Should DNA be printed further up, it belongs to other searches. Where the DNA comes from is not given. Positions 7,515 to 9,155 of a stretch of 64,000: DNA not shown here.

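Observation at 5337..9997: Four-gene envelope operon: PlsC-like acyltransferase, secreted protein, PEGA pseudokinase and LysM protein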

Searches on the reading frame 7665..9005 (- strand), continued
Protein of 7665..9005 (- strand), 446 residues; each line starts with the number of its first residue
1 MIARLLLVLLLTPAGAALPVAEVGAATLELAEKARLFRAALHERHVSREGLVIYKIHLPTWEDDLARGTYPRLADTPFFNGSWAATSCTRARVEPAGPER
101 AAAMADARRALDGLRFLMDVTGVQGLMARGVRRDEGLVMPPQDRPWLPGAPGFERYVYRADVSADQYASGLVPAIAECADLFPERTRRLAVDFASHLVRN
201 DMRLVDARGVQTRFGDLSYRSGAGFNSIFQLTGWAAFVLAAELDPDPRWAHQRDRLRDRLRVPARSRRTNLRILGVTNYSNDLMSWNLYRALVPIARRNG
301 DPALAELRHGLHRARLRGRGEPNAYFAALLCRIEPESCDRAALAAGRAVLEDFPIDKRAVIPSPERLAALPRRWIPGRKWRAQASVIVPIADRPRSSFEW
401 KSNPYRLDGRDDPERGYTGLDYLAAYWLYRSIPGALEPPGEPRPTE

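Call 38: search_protein_families(library=pfam, proteins=[L013:4053-5708:+, L013:5693-7774:+, L013:9429-10271:+, L013:10617-12482:+, L014:7189-7875:+, L014:6129-7154:+, L014:2899-5142:-, L024:2529-3767:-, L024:989-2566:-, L021:1179-2174:-], max_evalue=0.001)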
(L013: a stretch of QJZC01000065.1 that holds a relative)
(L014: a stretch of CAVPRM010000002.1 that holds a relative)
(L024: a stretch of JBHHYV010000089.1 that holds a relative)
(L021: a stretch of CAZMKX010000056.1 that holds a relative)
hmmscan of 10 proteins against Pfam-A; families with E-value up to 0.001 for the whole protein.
L013:4053-5708:+ (552 aa): 2 families
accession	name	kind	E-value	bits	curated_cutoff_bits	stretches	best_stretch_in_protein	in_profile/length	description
PF13231.12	PMT_2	-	4.1e-10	40.5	26.1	1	110-236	2-127/160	Dolichyl-phosphate-mannose-protein mannosyltransferase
PF14258.12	DUF4350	-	0.00098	19.9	30.4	0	434-503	11-75/181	Domain of unknown function (DUF4350)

L013:5693-7774:+ (694 aa): 1 family
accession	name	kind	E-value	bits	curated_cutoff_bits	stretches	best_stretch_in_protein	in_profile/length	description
PF00884.28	Sulfatase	-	2.8e-24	86.4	25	1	329-604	2-298/301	Sulfatase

L013:9429-10271:+ (281 aa): 1 family
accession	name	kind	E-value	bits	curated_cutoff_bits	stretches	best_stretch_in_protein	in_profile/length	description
PF05050.19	Methyltransf_21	-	2.8e-15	57.3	22.7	1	91-253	1-172/173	Methyltransferase FkbM domain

L013:10617-12482:+ (622 aa): 3 families
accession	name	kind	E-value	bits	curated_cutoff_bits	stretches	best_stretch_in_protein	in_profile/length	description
PF02543.21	Carbam_trans_N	-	6e-100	335.5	24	1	16-355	1-346/346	Carbamoyltransferase N-terminus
PF16861.10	Carbam_trans_C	-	1.4e-72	243.2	27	1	413-600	1-169/170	Carbamoyltransferase C-terminus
PF00814.31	TsaD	-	0.00036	20.8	24.8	0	278-322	190-230/264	tRNA N6-adenosine threonylcarbamoyltransferase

L014:7189-7875:+ (229 aa): 3 families
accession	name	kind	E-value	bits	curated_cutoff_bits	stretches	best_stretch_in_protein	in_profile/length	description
PF22785.1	Tc-R-P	-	2.5e-07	31.6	27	1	78-168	18-102/106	Polymorphic toxin system, DSP-PTPase phosphatase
PF00782.25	DSPc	-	2.3e-06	27.9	33.5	1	80-179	15-107/133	Dual specificity phosphatase, catalytic domain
PF22741.1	PTP-NADK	-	2.4e-06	27.5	27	1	93-178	54-141/163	DSP-PTPase phosphatase fused to NAD+ Kinase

L014:6129-7154:+ (342 aa): 2 families
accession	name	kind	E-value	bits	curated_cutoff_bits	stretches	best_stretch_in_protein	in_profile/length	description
PF00884.28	Sulfatase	-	1.6e-26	93.8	25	1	30-256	42-296/301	Sulfatase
PF01663.27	Phosphodiest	-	7.9e-05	22.8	23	1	63-206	134-222/342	Type I phosphodiesterase / nucleotide pyrophosphatase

L014:2899-5142:- (748 aa): 2 families
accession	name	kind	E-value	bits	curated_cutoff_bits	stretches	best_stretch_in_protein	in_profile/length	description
PF13714.12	PEP_mutase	-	7e-60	203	31.5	1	214-459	1-239/240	Phosphoenolpyruvate phosphomutase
PF12804.13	NTP_transf_3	-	2.3e-13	51.1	27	1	504-620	1-120/160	MobA-like NTP transferase domain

L024:2529-3767:- (413 aa): 5 families
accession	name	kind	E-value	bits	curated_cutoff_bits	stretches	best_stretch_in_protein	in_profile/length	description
PF01041.23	DegT_DnrJ_EryC1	-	2.1e-107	359.9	19.8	1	57-404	3-359/360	DegT/DnrJ/EryC1/StrS aminotransferase family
PF00155.27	Aminotran_1_2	-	8.2e-10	38.8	19.7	1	78-201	41-187/361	Aminotransferase class I and II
PF00266.25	Aminotran_5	-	4.6e-06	26.3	21.5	1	83-205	48-181/371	Aminotransferase class-V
PF01212.27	Beta_elim_lyase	-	0.0001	22.2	27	1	69-166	23-121/288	Beta-eliminating lyase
PF01053.26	Cys_Met_Meta_PP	-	0.00082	18.5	27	0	76-169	50-140/381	Cys/Met metabolism PLP-dependent enzyme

L024:989-2566:- (526 aa): 2 families
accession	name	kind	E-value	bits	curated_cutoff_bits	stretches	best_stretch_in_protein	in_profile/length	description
PF13231.12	PMT_2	-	2e-13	51.3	26.1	1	98-256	2-160/160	Dolichyl-phosphate-mannose-protein mannosyltransferase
PF02366.24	PMT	-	6.5e-08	32.9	22.7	1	76-238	39-208/245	Dolichyl-phosphate-mannose-protein mannosyltransferase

L021:1179-2174:- (332 aa): 1 family
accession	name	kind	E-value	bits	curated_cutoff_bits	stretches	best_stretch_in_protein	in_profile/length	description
PF05721.19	PhyH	-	1.4e-26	94.6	22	1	92-291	1-213/213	Phytanoyl-CoA dioxygenase (PhyH)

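Call 58: search_solved_structures(query=A4, max_evalue=10)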
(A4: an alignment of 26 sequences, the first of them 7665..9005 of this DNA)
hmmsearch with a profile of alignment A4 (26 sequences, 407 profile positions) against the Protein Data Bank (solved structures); distinct sequences matched with E-value up to 10: 10.
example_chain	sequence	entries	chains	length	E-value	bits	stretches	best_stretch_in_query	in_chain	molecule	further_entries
3f85_A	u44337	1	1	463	0.076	15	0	28-94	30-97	homo trimeric fusion of CFA/I fimbrial subunits B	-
1shn_A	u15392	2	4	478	0.62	12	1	232-320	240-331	alkaline phosphatase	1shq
9cwt_p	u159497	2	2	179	0.72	11.8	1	267-326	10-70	NADH dehydrogenase [ubiquinone] 1 beta subcomplex subunit 9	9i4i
3f84_A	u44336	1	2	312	0.93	11.4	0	28-94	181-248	CFA/I fimbrial subunit B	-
4uf6_C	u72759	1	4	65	1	11.2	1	289-332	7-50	NUCLEAR FACTOR RELATED TO KAPPA-B-BINDING PROTEIN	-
9ti4_p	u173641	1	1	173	1.1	11.2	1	267-326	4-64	NADH dehydrogenase [ubiquinone] 1 beta subcomplex subunit 9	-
5xtc_p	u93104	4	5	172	1.2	11.1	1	267-326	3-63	NADH dehydrogenase [ubiquinone] 1 beta subcomplex subunit 9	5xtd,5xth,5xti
1k7h_A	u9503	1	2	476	1.2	11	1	233-320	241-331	ALKALINE PHOSPHATASE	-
6hum_A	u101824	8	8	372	1.2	11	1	141-262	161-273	NAD(P)H-quinone oxidoreductase subunit 1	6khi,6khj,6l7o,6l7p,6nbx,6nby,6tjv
6nbq_A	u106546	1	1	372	1.2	11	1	141-262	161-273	NdhA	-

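Call 59: search_protein_families(library=pfam, alignment_id=A4, max_evalue=1)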
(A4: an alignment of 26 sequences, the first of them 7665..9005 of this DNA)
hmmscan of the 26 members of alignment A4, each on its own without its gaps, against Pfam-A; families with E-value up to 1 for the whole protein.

A. member 1, window:7665-9005:- (446 aa): 0 families

B. families by the number of members that match (of 26 scanned): 10 families
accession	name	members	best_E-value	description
PF16697.10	Yop-YscD_cpl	1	6.6e-11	Inner membrane component of T3SS, cytoplasmic domain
PF00498.31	FHA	1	4.8e-07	FHA domain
PF00439.30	Bromodomain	1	0.091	Bromodomain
PF06212.17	GRIM-19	1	0.14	GRIM-19 protein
PF18221.6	MU2_FHA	1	0.18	Mutator 2 Fork head associated domain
PF10785.14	NADH-u_ox-rdase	1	0.18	NADH-ubiquinone oxidoreductase complex I, 21 kDa subunit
PF13811.11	DUF4186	1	0.19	Domain of unknown function (DUF4186)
PF03405.20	FA_desaturase_2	1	0.21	Fatty acid desaturase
PF00103.25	Hormone_1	1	0.4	Somatotropin hormone family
PF23739.1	HTH_72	1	0.42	HTH 3-helical bundle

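Call 64: find_encoding_contigs(protein=P0016, flank=8000, max_places=2)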
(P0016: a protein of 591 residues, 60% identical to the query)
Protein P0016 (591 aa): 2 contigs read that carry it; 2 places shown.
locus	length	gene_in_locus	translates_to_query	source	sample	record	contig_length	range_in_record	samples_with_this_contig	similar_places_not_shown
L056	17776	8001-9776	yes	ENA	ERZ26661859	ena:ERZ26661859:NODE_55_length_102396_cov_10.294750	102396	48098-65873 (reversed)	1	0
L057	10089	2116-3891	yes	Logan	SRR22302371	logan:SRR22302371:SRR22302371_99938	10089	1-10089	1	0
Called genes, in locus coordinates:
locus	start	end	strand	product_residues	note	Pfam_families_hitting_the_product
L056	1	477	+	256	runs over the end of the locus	-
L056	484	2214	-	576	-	PF02771:Acyl-CoA_dh_N, PF02770:Acyl-CoA_dh_M, PF00441:Acyl-CoA_dh_1, PF22924:ACOX_C_alpha1 (faint), PF08028:Acyl-CoA_dh_2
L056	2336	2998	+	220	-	PF07826:IMP_cyclohyd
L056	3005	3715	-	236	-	PF00106:adh_short, PF08659:KR (faint), PF13561:adh_short_C2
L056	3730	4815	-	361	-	PF08240:ADH_N, PF00107:ADH_zinc_N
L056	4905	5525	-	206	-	PF00694:Aconitase_C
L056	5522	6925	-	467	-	PF00330:Aconitase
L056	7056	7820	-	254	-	PF13489:Methyltransf_23, PF13649:Methyltransf_25, PF13847:Methyltransf_31 (weak), PF08241:Methyltransf_11, PF08242:Methyltransf_12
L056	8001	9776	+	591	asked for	PF16697:Yop-YscD_cpl, PF00498:FHA (weak)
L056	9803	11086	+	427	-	PF00069:Pkinase, PF07714:PK_Tyr_Ser-Thr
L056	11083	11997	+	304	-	PF01476:LysM (faint)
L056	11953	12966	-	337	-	PF02812:ELFV_dehydrog_N, PF00208:ELFV_dehydrog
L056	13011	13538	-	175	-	PF23892:Ig_CycH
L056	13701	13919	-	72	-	-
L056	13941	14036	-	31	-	-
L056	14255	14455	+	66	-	-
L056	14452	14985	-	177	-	PF01863:YgjP-like, PF08325:WLM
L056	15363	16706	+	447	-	PF11638:DnaA_N, PF00308:Bac_DnaA, PF13191:AAA_16 (weak), PF00004:AAA (weak), PF01695:IstB_IS21, PF13401:AAA_22 (faint), PF08299:Bac_DnaA_C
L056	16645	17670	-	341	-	PF01073:3Beta_HSD, PF01370:Epimerase, PF02719:Polysacc_synt_2, PF04321:RmlD_sub_bind, PF07993:NAD_binding_4 (weak), PF13460:NAD_binding_10 (weak), PF16363:GDP_Man_Dehyd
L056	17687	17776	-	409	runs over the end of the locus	PF04055:Radical_SAM, PF19288:CofH_C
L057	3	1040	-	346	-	?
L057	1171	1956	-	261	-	PF13489:Methyltransf_23, PF13847:Methyltransf_31 (weak), PF08241:Methyltransf_11, PF08242:Methyltransf_12, PF13649:Methyltransf_25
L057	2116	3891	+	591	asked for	PF16697:Yop-YscD_cpl, PF00498:FHA (weak)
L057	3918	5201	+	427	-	PF00069:Pkinase, PF07714:PK_Tyr_Ser-Thr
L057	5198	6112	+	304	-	PF01476:LysM (faint)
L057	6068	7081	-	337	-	PF02812:ELFV_dehydrog_N, PF00208:ELFV_dehydrog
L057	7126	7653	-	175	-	PF23892:Ig_CycH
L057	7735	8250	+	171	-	-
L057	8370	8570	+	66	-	-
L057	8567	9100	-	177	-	PF01863:YgjP-like, PF08325:WLM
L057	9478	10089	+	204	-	?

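Call 76: search_protein_families(library=padloc, proteins=[window:7665-9005:-], max_evalue=0.001)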
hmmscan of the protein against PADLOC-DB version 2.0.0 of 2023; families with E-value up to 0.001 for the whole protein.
window:7665-9005:- (446 aa): 0 families

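Call 79: search_protein_representatives(alignment_id=A1)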
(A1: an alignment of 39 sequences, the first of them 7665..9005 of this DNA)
Query: 39 sequences, 431 profile positions. Proteins with E-value up to 0.001 (for the whole library): 1394; up to 1e-10: 561; up to 1e-30: 83. The best 150 are listed.
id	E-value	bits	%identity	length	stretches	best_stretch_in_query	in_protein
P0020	5.1e-208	707.5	-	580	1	10-424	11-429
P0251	1.9e-196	669.4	-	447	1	15-424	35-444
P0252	6.4e-150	516.1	-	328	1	110-426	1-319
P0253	3.7e-85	302.7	-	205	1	228-423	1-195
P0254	2.1e-81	290.3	-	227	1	7-213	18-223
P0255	1.6e-70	254.5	-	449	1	22-423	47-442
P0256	2.1e-70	254.1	-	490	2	19-324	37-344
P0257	1.6e-68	247.9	-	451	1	20-422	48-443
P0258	1.1e-66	241.8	-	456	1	22-422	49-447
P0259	8.7e-64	232.3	-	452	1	19-421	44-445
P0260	2.7e-63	230.7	-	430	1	20-422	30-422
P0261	3.5e-61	223.7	-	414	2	151-422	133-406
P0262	4.4e-60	220.1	-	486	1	20-422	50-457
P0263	2.8e-59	217.5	-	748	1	19-422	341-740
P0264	3.2e-59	217.3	-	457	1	16-422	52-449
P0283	5.7e-51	190.1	-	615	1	20-422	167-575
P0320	7.1e-36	140.3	-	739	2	15-403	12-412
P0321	1.4e-35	139.3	-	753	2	9-401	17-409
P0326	3.6e-33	131.4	-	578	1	21-421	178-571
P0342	1.8e-27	112.6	-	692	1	18-422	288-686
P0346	4.7e-27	111.3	-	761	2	7-400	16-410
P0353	3.4e-26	108.4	-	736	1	15-422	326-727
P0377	6.7e-24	100.9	-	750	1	20-422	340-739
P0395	1.6e-22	96.3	-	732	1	21-422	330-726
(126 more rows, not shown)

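Call 80: search_protein_families(library=pfam, proteins=[P0263, P0342, P0353, P0377, P0395, P0320, P0321, P0346, P0283, P0326], max_evalue=0.01)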
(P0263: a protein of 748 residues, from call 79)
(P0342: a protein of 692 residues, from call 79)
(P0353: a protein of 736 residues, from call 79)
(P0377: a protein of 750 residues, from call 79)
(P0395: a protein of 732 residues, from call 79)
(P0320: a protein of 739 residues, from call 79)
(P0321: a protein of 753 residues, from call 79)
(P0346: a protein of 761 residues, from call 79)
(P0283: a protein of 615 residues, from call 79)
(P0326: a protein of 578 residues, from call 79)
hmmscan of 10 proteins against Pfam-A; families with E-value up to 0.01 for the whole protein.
P0263 (748 aa): 2 families
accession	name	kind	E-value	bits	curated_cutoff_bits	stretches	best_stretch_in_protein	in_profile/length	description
PF01738.24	DLH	-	4.1e-05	23.7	21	1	90-202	8-129/217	Dienelactone hydrolase family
PF00326.27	Peptidase_S9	-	0.0026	17.7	22.6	1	157-194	51-88/213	Prolyl oligopeptidase family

P0342 (692 aa): 1 family
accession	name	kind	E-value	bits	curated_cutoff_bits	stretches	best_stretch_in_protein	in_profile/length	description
PF07494.17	Reg_prop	-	2.2e-10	39.9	20.4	0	179-194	6-21/24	Two component regulator propeller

P0353 (736 aa): 1 family
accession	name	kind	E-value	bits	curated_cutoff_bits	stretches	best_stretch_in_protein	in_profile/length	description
PF07494.17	Reg_prop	-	3e-08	33.3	20.4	0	59-77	4-22/24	Two component regulator propeller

P0377 (750 aa): 1 family
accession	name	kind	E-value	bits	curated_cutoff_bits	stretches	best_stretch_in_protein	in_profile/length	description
PF07494.17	Reg_prop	-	3.1e-08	33.3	20.4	0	309-331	2-24/24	Two component regulator propeller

P0395 (732 aa): 1 family
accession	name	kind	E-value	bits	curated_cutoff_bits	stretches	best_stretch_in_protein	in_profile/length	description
PF07494.17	Reg_prop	-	5.4e-10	38.7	20.4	0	298-320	2-24/24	Two component regulator propeller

P0320 (739 aa): 5 families
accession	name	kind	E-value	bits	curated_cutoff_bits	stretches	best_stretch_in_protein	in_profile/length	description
PF15902.12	Sortilin-Vps10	-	1.5e-12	47.5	33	2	569-660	9-112/446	Sortilin, neurotensin receptor 3,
PF14870.12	PSII_BNR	-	2.2e-08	34.2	27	1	573-700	9-138/303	Photosynthesis system II assembly factor YCF48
PF02012.26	BNR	-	5.8e-06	26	27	0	648-658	1-11/12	BNR/Asp-box repeat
PF19755.4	DUF6242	-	0.00026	21.4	29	0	591-657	152-217/217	Domain of unknown function (DUF6242)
PF07944.18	Beta-AFase-like_GH127_cat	-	0.0098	15.4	24.9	0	62-135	52-118/376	Beta-L-arabinofuranosidase, GH127 catalytic domain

P0321 (753 aa): 4 families
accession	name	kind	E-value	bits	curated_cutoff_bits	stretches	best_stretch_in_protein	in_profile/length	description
PF15902.12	Sortilin-Vps10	-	5.2e-10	39.1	33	2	572-667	11-113/446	Sortilin, neurotensin receptor 3,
PF23366.1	Beta-prop_HVO_0234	-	1.5e-07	31.7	27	1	428-621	97-260/274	HVO_0234-like, beta propeller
PF02012.26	BNR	-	4.9e-06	26.2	27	0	480-491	1-12/12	BNR/Asp-box repeat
PF14870.12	PSII_BNR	-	0.0019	17.9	27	0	586-671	189-274/303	Photosynthesis system II assembly factor YCF48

P0346 (761 aa): 5 families
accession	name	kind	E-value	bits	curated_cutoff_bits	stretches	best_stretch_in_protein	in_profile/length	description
PF15902.12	Sortilin-Vps10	-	2.1e-17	63.5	33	2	481-563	3-84/446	Sortilin, neurotensin receptor 3,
PF19755.4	DUF6242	-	1.2e-07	32.3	29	1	426-491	154-217/217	Domain of unknown function (DUF6242)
PF14870.12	PSII_BNR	-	2.3e-07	30.8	27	1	588-754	9-169/303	Photosynthesis system II assembly factor YCF48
PF13360.13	PQQ_2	-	0.0026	17.9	27.6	0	440-525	9-85/233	Outer membrane protein assembly factor BamB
PF23366.1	Beta-prop_HVO_0234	-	0.0033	17.5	27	1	434-544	133-226/274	HVO_0234-like, beta propeller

P0283 (615 aa): 0 families

P0326 (578 aa): 0 families
